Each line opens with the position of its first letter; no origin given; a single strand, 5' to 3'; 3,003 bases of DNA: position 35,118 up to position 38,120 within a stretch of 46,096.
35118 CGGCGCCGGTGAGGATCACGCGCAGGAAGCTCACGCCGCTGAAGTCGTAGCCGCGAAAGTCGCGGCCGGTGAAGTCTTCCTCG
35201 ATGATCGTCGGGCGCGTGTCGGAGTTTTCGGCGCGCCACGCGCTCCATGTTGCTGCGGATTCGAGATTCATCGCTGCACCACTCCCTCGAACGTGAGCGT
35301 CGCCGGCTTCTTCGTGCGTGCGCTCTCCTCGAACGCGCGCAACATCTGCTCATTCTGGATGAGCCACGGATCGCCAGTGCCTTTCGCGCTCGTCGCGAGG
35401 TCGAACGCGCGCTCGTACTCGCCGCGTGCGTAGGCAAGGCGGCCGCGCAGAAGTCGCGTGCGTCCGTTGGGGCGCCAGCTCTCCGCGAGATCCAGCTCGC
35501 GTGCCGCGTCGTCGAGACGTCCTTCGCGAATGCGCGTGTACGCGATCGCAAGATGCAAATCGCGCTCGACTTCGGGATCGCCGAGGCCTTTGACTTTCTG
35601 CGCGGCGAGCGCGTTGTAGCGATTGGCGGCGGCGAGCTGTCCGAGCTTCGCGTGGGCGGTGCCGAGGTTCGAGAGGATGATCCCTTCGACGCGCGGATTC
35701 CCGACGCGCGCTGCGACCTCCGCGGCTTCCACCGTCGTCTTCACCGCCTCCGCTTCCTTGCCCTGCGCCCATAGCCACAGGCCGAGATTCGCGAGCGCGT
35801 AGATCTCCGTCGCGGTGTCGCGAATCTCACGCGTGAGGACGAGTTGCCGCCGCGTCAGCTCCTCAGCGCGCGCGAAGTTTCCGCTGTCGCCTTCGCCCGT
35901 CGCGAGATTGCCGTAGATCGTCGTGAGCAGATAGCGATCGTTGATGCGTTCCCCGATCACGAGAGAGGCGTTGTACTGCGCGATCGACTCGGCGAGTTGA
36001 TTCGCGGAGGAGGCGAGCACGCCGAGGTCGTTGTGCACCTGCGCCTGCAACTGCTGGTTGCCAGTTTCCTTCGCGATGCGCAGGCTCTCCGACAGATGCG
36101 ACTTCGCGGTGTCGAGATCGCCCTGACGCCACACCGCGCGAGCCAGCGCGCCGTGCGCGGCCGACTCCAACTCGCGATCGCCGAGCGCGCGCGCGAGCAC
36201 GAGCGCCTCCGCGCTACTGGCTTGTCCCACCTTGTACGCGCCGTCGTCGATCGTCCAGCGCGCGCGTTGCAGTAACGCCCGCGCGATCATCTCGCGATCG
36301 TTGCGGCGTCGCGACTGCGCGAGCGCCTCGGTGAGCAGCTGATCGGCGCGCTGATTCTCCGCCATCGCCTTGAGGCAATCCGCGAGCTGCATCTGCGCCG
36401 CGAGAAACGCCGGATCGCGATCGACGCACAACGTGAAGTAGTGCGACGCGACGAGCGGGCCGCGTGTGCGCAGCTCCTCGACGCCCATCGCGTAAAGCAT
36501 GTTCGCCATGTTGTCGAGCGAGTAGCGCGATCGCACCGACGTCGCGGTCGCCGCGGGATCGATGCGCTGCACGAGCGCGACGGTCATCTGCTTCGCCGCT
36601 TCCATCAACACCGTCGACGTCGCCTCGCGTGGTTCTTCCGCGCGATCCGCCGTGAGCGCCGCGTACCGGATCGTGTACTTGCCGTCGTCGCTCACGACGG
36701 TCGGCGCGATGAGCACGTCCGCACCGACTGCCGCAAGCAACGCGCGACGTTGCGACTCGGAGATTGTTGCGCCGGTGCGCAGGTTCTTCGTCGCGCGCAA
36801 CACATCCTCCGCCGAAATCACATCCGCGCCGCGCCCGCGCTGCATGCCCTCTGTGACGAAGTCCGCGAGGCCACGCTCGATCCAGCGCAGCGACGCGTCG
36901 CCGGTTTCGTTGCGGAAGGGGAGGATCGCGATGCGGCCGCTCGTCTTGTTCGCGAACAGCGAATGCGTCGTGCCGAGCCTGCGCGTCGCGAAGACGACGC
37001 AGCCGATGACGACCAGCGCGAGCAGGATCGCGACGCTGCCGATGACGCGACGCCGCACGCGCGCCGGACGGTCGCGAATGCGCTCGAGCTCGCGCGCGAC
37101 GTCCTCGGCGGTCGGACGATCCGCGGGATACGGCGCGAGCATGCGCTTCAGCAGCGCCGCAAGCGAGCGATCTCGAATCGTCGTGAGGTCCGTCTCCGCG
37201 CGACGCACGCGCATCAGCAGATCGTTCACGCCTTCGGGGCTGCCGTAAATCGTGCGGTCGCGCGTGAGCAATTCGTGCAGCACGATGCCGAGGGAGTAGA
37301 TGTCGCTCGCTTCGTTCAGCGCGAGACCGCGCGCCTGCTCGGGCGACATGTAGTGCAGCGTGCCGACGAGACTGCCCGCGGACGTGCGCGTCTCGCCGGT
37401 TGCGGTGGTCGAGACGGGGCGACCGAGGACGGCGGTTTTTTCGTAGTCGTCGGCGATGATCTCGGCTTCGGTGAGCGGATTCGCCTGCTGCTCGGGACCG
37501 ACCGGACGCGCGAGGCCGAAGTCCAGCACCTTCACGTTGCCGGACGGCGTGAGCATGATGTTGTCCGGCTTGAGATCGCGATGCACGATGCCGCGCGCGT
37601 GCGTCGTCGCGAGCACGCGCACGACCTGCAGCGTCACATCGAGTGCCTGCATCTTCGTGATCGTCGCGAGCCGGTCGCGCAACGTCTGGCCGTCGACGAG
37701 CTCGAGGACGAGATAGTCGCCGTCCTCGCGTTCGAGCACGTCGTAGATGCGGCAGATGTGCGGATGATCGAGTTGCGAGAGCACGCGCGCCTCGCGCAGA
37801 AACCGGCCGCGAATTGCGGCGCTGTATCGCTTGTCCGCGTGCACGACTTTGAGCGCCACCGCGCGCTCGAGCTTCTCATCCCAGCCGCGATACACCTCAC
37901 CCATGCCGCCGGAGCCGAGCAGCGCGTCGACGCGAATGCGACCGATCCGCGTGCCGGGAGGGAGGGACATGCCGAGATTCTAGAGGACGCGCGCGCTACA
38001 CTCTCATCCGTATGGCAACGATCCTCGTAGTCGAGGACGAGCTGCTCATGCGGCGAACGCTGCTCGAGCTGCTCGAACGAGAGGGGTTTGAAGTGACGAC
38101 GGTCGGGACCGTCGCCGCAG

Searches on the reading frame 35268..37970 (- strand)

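Call 65: search_protein_families(library=pfam, proteins=[window:35268-37970:-], max_evalue=0.0001)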
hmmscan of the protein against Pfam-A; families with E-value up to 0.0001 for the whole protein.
window:35268-37970:- (900 aa): 6 families
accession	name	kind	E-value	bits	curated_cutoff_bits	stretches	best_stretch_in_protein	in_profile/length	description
PF00069.31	Pkinase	-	4.8e-48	164.3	31.7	1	15-292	4-258/263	Protein kinase domain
PF07714.23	PK_Tyr_Ser-Thr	-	3.5e-33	115.5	23.1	2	13-163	2-158/258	Protein tyrosine and serine/threonine kinase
PF13424.12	TPR_12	-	3.7e-17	62.7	30.1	2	562-635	2-77/77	Tetratricopeptide repeat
PF14531.12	Kinase-like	-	2.7e-07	30.6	25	1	90-152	131-190/289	Kinase-like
PF03109.22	ABC1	-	5.6e-07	29.4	22.9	1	83-163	141-223/244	ABC1 atypical kinase-like domain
PF07719.23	TPR_2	-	1.4e-06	28.4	27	0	604-634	2-32/34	Tetratricopeptide repeat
